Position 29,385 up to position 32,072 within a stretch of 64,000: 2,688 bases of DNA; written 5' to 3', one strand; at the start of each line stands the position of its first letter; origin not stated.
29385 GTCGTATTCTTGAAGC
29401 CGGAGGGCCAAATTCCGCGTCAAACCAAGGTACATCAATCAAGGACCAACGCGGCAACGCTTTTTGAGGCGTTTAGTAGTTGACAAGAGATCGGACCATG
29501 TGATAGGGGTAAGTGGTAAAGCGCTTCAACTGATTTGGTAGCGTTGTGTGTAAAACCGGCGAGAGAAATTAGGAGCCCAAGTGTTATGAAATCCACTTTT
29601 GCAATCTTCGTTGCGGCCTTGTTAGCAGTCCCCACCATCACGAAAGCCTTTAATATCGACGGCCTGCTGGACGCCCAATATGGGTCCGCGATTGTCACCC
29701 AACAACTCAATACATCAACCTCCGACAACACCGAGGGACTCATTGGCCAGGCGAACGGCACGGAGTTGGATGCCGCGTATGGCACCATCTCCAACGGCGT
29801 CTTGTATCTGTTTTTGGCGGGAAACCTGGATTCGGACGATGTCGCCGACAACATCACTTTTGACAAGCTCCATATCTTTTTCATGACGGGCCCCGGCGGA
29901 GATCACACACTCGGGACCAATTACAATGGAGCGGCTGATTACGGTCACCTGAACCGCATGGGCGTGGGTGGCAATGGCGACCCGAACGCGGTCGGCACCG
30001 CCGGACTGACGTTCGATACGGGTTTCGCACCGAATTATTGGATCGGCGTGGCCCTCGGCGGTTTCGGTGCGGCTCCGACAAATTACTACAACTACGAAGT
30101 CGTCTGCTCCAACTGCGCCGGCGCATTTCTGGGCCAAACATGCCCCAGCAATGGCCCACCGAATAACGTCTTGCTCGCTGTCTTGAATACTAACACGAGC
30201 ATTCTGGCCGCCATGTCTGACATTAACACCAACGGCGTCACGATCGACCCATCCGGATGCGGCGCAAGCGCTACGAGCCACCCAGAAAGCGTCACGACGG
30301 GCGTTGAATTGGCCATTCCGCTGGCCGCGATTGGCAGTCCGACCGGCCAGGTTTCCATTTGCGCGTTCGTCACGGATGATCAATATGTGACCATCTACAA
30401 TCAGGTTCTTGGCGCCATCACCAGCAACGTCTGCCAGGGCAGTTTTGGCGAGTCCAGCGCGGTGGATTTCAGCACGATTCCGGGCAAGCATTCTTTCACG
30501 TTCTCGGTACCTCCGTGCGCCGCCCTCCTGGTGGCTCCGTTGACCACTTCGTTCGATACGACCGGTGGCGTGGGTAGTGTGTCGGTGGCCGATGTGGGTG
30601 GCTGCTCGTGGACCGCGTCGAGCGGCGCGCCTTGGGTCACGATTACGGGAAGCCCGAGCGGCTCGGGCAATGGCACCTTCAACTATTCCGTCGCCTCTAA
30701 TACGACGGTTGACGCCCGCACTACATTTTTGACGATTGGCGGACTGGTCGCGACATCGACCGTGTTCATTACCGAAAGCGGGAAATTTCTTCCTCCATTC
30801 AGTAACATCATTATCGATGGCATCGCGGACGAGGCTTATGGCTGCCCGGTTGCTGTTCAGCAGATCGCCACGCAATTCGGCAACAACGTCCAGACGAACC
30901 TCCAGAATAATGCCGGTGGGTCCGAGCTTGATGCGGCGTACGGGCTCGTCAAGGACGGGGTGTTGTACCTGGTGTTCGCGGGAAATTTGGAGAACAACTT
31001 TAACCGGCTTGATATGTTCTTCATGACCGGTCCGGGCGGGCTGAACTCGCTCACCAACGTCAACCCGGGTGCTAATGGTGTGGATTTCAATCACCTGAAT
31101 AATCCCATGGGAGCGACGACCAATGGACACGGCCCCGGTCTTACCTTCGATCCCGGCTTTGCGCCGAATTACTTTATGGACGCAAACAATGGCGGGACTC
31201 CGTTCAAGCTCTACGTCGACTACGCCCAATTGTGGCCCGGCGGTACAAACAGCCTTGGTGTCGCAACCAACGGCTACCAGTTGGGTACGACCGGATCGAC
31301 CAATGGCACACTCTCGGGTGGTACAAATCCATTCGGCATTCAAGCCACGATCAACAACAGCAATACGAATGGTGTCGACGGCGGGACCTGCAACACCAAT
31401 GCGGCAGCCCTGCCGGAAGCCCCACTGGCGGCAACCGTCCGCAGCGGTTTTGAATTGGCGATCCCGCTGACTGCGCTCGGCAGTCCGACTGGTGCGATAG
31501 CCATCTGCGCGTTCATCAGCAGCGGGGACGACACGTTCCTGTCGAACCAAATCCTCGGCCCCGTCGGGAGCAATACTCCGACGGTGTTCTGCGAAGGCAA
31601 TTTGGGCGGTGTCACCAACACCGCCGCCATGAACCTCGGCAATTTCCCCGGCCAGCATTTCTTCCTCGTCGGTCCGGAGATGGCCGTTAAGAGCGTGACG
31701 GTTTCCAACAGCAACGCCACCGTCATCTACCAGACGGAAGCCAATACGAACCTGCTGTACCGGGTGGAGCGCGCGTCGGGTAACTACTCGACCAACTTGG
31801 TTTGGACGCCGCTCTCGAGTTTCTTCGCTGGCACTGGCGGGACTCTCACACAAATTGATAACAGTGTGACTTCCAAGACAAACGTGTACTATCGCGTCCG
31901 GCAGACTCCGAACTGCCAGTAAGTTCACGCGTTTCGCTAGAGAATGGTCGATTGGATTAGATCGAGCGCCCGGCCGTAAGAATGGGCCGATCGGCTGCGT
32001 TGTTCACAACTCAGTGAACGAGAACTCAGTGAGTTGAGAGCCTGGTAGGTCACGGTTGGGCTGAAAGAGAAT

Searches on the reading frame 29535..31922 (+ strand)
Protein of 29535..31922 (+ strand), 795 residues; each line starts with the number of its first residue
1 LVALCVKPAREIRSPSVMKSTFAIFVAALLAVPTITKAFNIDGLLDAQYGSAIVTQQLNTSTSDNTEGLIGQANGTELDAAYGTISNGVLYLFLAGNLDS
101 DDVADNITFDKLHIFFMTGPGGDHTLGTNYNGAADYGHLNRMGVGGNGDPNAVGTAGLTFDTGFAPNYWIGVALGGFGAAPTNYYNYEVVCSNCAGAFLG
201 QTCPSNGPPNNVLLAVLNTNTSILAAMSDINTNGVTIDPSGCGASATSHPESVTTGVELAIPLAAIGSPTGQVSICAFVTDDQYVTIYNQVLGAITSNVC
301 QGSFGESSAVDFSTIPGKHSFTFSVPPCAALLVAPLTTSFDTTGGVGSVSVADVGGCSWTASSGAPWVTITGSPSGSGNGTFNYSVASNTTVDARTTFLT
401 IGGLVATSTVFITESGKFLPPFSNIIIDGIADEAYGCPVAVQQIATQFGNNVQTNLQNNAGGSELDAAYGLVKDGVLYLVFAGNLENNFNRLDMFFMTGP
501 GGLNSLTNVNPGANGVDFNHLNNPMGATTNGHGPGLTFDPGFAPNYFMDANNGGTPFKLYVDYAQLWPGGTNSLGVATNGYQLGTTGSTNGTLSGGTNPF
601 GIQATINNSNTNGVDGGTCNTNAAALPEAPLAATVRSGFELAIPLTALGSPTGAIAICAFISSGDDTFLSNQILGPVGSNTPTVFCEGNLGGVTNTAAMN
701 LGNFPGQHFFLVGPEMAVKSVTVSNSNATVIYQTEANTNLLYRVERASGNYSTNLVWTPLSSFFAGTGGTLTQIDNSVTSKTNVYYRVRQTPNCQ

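Call 23: search_protein_families(library=pfam, proteins=[window:29535-31922:+], max_evalue=0.01)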
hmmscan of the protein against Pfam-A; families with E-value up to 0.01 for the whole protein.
window:29535-31922:+ (795 aa): 2 families
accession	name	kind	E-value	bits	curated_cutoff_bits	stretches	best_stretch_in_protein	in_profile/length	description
PF19190.6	BACON_2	-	0.0001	22.6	25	1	334-413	5-90/94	Viral BACON domain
PF13004.13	BACON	-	0.00018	21.8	25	1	358-401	2-45/61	Putative binding domain, N-terminal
